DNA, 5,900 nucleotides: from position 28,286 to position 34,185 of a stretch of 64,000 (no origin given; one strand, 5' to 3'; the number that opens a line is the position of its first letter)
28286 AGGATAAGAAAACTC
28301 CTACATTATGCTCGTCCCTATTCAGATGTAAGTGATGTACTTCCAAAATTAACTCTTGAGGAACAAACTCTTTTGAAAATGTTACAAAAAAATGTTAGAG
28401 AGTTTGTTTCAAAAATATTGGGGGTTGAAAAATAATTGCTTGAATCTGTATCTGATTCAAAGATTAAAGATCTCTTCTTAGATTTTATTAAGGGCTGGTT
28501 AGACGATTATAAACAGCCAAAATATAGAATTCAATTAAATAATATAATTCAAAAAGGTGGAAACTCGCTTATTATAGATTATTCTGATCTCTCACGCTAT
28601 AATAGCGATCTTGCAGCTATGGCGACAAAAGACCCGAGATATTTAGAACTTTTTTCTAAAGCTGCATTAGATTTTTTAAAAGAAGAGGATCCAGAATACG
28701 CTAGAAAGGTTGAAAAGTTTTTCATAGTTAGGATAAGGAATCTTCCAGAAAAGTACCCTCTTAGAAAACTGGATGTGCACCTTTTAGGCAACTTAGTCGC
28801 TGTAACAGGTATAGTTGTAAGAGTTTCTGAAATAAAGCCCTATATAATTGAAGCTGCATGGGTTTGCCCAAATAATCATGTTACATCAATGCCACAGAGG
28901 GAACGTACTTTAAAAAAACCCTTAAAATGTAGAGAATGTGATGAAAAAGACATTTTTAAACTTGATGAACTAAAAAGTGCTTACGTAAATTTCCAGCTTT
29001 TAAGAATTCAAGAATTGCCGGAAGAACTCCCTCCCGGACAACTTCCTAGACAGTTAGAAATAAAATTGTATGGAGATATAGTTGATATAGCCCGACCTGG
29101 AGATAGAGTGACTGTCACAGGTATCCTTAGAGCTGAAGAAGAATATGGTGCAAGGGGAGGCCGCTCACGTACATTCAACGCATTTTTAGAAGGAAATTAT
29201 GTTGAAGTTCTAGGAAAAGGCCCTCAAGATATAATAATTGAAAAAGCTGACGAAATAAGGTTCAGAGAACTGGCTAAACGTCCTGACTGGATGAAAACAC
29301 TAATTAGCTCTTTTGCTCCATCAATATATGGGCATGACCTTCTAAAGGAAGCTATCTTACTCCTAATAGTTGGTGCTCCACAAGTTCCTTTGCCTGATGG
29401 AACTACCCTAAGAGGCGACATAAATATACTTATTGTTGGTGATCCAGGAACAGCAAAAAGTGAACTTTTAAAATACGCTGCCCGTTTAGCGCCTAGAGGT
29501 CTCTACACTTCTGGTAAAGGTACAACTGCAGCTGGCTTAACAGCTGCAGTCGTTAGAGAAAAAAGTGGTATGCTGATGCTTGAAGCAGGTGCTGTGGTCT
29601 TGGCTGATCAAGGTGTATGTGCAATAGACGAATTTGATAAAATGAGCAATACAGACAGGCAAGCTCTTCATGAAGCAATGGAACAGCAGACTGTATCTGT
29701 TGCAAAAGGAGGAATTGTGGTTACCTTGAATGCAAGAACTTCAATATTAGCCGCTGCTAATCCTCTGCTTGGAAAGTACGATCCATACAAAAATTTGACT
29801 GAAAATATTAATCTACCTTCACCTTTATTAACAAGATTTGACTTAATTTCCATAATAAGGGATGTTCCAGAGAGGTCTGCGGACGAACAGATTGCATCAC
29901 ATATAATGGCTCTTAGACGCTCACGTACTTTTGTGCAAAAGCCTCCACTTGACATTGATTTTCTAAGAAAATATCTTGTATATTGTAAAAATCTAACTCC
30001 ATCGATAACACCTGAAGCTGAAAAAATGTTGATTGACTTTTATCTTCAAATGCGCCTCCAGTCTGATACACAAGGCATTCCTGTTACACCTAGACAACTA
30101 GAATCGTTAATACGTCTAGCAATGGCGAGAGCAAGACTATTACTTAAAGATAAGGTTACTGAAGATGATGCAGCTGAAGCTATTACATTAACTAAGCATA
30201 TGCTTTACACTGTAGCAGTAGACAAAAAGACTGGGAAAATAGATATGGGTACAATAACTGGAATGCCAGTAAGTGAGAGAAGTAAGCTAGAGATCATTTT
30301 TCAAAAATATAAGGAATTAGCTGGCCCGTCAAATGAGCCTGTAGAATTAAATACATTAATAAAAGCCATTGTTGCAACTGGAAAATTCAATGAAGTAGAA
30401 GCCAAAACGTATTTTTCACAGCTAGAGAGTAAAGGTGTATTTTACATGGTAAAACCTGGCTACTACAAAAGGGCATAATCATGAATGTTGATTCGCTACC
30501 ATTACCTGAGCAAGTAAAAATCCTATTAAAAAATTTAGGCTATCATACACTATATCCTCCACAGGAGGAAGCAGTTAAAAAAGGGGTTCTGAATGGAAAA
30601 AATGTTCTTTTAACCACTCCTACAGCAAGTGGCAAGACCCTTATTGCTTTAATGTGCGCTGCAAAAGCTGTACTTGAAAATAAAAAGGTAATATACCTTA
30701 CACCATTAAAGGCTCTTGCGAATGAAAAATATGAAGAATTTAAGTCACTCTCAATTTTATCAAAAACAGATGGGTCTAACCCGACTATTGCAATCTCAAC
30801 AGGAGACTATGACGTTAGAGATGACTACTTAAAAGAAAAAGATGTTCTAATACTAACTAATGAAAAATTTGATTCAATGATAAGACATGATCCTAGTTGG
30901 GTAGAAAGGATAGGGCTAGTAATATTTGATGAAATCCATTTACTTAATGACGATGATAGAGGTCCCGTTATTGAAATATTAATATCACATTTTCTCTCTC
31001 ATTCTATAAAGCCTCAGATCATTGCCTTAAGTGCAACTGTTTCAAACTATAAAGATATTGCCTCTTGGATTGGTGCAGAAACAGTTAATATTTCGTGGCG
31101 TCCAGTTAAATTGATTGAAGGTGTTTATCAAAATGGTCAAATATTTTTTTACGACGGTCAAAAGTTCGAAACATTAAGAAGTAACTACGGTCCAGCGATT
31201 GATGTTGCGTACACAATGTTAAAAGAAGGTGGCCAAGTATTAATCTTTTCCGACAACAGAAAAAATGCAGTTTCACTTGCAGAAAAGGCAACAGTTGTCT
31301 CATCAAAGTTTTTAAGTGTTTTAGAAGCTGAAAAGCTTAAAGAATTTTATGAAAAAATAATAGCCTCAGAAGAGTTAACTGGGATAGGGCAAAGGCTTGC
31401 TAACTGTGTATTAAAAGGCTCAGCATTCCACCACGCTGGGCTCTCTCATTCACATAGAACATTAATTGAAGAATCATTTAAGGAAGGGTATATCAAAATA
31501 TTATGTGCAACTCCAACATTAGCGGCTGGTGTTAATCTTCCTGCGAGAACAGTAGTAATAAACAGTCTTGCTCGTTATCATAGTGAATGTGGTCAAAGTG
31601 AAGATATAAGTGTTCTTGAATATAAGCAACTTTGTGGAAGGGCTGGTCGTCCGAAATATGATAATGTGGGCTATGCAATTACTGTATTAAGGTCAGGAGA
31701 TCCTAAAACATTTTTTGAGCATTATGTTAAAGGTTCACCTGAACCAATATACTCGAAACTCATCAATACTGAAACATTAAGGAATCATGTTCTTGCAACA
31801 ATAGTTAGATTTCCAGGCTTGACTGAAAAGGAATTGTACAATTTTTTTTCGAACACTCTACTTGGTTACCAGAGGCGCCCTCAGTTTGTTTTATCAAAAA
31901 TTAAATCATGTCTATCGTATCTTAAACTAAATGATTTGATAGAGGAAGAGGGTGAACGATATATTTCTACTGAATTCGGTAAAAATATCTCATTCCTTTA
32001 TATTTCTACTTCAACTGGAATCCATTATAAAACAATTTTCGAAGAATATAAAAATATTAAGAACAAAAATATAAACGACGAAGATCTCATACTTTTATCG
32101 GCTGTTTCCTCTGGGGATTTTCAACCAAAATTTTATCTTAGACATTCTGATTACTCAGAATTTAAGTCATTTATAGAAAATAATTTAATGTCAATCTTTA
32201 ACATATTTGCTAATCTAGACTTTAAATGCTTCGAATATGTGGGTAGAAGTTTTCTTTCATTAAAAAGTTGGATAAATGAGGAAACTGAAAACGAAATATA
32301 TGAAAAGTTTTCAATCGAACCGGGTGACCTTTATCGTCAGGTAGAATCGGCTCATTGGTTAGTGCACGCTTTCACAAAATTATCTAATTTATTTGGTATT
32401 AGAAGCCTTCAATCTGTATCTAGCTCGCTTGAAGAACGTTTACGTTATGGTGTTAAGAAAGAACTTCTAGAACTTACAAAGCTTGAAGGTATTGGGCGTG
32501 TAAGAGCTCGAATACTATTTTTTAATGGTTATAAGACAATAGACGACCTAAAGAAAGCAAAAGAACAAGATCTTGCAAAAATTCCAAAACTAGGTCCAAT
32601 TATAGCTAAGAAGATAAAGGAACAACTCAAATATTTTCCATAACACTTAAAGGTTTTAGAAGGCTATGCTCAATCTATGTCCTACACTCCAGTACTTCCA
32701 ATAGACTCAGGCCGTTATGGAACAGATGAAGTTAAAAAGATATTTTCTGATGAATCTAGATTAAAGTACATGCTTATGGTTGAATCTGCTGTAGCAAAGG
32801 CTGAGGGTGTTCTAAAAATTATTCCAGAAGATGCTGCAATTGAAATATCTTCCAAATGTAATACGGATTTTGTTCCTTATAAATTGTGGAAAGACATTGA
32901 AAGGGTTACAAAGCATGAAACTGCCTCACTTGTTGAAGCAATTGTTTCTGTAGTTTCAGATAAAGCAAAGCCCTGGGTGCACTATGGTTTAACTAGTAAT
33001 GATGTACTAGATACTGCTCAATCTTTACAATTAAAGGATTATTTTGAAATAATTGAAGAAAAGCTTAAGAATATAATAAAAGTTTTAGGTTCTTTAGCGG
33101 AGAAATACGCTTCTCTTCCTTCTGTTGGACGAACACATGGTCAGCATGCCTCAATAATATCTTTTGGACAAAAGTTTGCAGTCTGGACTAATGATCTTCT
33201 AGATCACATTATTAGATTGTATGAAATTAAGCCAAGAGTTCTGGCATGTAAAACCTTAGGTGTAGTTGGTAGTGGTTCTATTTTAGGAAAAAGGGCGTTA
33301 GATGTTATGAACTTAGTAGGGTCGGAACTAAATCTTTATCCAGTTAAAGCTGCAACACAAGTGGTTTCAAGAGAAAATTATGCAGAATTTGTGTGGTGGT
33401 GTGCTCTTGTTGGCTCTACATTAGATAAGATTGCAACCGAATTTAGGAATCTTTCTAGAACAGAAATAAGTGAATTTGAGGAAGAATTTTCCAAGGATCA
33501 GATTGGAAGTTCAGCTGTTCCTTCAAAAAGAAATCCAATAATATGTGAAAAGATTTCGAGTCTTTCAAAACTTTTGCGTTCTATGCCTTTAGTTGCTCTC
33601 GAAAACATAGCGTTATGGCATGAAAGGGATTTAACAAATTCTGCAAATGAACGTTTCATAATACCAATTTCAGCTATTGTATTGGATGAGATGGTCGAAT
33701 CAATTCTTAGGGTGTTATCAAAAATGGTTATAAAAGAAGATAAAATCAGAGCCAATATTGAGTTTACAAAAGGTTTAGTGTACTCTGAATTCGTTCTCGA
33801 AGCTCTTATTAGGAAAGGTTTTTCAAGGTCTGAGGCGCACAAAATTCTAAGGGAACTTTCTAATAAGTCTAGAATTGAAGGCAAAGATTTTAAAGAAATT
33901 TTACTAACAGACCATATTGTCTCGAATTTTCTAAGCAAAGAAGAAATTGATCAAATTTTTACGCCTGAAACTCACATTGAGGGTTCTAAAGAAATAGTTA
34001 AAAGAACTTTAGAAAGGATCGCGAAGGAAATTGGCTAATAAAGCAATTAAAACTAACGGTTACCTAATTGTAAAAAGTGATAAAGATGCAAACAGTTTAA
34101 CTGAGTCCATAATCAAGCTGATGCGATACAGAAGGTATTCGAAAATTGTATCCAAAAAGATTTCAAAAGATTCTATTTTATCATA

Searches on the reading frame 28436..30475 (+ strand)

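Call 63: search_protein_families(library=pfam, proteins=[window:28436-30475:+], max_evalue=0.00001)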
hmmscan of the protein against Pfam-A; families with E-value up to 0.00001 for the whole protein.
window:28436-30475:+ (680 aa): 6 families
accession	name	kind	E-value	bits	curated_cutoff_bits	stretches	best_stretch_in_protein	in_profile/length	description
PF00493.29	MCM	-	6.3e-93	310.4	23.3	1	275-492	4-222/224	MCM P-loop domain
PF17207.9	MCM_OB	-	1.3e-32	112.6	24.8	1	109-233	2-124/126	MCM OB domain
PF17855.7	MCM_lid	-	2.4e-25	89.3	27.4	1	508-589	1-86/87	MCM AAA-lid domain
PF14551.11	MCM_N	-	1.8e-13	51.2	24.9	1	12-97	2-91/95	MCM N-terminal domain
PF01078.27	Mg_chelatase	-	1e-08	35.3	20.3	1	381-444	96-159/207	Magnesium chelatase, subunit ChlI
PF07728.20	AAA_5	-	1.7e-07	31.8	22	1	330-444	1-124/139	AAA domain (dynein-related subfamily)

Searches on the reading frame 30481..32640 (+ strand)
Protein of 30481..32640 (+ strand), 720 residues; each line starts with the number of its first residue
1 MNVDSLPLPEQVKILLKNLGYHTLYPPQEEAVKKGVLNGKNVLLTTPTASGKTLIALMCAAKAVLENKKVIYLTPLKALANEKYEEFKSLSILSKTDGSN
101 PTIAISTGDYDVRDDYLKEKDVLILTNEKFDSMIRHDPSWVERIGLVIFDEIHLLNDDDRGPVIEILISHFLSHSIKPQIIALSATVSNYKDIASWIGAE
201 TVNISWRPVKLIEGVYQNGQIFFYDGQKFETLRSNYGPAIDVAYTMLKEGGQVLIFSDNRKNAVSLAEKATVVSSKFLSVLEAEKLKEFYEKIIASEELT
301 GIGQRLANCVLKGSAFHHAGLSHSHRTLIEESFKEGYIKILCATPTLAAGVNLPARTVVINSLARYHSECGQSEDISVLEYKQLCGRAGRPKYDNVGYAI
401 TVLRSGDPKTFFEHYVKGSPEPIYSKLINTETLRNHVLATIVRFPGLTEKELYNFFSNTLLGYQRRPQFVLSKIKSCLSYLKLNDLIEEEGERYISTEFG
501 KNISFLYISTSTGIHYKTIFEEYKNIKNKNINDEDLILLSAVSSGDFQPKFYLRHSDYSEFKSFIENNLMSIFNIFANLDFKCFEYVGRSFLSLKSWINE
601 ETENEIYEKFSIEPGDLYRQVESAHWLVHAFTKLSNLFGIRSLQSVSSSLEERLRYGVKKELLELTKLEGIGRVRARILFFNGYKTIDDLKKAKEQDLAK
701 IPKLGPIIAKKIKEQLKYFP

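Call 63: search_protein_families(library=pfam, proteins=[window:30481-32640:+], max_evalue=0.00001)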
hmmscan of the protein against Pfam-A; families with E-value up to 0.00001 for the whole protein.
window:30481-32640:+ (720 aa): 7 families
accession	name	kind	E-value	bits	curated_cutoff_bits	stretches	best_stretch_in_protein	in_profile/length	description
PF00270.35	DEAD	-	4.2e-30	105.1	26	1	26-192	2-166/167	DEAD/DEAH box helicase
PF21280.2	Helicase_dom4_arc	-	1e-21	77.6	27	1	542-657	7-125/125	Archaeal helicase, domain 4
PF04851.21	ResIII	-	9.5e-13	48.8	22.5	1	23-187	3-162/164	Type III restriction enzyme, res subunit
PF00271.37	Helicase_C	-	4.9e-12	46.5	23.5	1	314-391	42-109/110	Helicase conserved C-terminal domain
PF14520.12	HHH_5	-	2.6e-11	44.3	27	1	663-717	2-56/57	Helix-hairpin-helix domain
PF12826.13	HHH_2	-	2.5e-06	28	27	0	671-714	11-53/64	Helix-hairpin-helix motif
PF22527.2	DEXQc_Suv3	-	3.8e-06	27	27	1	40-162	14-112/154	DEXQ-box helicase domain of Suv3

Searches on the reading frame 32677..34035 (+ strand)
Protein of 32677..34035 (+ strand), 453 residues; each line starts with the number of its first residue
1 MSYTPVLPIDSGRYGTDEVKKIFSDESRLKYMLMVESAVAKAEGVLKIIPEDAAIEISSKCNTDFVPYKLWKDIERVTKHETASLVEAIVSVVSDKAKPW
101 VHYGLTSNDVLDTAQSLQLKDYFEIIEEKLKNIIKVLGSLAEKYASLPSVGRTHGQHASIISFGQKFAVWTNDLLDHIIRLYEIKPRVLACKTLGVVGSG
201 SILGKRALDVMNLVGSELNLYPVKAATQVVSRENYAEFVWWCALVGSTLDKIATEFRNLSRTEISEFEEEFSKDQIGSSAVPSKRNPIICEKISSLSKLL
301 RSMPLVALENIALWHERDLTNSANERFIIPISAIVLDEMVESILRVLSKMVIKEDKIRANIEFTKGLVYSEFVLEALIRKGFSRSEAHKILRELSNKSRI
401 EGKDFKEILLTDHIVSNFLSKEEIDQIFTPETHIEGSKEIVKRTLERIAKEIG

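Call 63: search_protein_families(library=pfam, proteins=[window:32677-34035:+], max_evalue=0.00001)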
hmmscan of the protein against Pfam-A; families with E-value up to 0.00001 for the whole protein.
window:32677-34035:+ (453 aa): 3 families
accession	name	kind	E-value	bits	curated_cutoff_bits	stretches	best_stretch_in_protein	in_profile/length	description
PF00206.25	Lyase_1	-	1.1e-40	140.4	27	1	15-295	4-305/312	Lyase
PF10397.14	ADSL_C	-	2.1e-17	63.6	32.7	1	366-443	1-78/79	Adenylosuccinate lyase C-terminus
PF08328.16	ASL_C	-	6.8e-07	29.8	35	1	316-417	4-101/115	Adenylosuccinate lyase C-terminal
